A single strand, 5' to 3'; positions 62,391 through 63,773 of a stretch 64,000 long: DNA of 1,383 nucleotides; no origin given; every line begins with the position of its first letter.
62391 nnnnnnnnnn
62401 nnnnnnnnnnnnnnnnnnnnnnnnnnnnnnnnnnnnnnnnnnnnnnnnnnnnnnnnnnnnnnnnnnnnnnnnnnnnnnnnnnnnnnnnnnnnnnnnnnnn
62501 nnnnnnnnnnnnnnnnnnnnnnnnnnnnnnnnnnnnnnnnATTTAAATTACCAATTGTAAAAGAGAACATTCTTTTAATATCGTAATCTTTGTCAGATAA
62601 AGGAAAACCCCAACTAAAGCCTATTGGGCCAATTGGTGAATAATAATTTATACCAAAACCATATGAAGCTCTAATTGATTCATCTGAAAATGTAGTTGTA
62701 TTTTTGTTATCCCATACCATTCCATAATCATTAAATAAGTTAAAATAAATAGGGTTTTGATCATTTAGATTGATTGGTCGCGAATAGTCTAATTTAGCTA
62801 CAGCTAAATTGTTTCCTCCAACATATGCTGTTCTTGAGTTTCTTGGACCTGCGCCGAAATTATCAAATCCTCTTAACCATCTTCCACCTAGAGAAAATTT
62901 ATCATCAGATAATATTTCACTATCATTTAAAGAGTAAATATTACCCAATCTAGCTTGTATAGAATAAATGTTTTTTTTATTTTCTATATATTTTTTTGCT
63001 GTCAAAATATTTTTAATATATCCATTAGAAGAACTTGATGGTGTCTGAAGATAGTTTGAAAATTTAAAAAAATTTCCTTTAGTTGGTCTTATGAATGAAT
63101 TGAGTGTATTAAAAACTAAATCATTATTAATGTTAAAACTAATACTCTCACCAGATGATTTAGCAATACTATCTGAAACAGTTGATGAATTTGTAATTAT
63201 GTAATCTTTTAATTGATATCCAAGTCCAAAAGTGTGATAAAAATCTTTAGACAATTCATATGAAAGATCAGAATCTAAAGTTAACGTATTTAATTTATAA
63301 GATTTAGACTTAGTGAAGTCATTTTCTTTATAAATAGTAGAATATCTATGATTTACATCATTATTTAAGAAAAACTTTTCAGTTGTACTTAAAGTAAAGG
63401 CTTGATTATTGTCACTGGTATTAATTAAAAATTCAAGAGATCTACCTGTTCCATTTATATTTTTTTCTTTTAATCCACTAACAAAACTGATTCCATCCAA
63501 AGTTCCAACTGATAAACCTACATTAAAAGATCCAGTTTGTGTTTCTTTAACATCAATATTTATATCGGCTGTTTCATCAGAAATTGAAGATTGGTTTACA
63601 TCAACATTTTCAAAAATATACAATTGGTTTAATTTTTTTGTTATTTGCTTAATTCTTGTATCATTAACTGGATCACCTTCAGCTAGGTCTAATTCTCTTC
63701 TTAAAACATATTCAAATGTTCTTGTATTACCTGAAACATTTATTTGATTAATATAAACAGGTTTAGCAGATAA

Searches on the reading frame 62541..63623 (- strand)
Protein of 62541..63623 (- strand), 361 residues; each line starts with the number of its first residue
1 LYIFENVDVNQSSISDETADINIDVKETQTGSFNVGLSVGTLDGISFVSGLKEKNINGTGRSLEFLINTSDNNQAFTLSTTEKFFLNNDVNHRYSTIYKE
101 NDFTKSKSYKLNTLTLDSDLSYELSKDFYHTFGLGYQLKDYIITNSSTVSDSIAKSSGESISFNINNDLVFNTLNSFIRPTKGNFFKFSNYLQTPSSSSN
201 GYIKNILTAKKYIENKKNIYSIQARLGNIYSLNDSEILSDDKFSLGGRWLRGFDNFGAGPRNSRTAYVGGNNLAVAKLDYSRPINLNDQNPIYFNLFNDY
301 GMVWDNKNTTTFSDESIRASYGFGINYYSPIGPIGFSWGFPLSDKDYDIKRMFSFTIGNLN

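Call 42: search_protein_families(library=pfam, max_evalue=0.00001, proteins=[window:62541-63623:-])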
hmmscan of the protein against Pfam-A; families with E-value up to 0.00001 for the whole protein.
window:62541-63623:- (361 aa): 1 family
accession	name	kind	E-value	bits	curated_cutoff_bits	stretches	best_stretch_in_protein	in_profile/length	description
PF01103.29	Omp85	-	3.3e-47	162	24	1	55-359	1-323/325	Omp85 superfamily domain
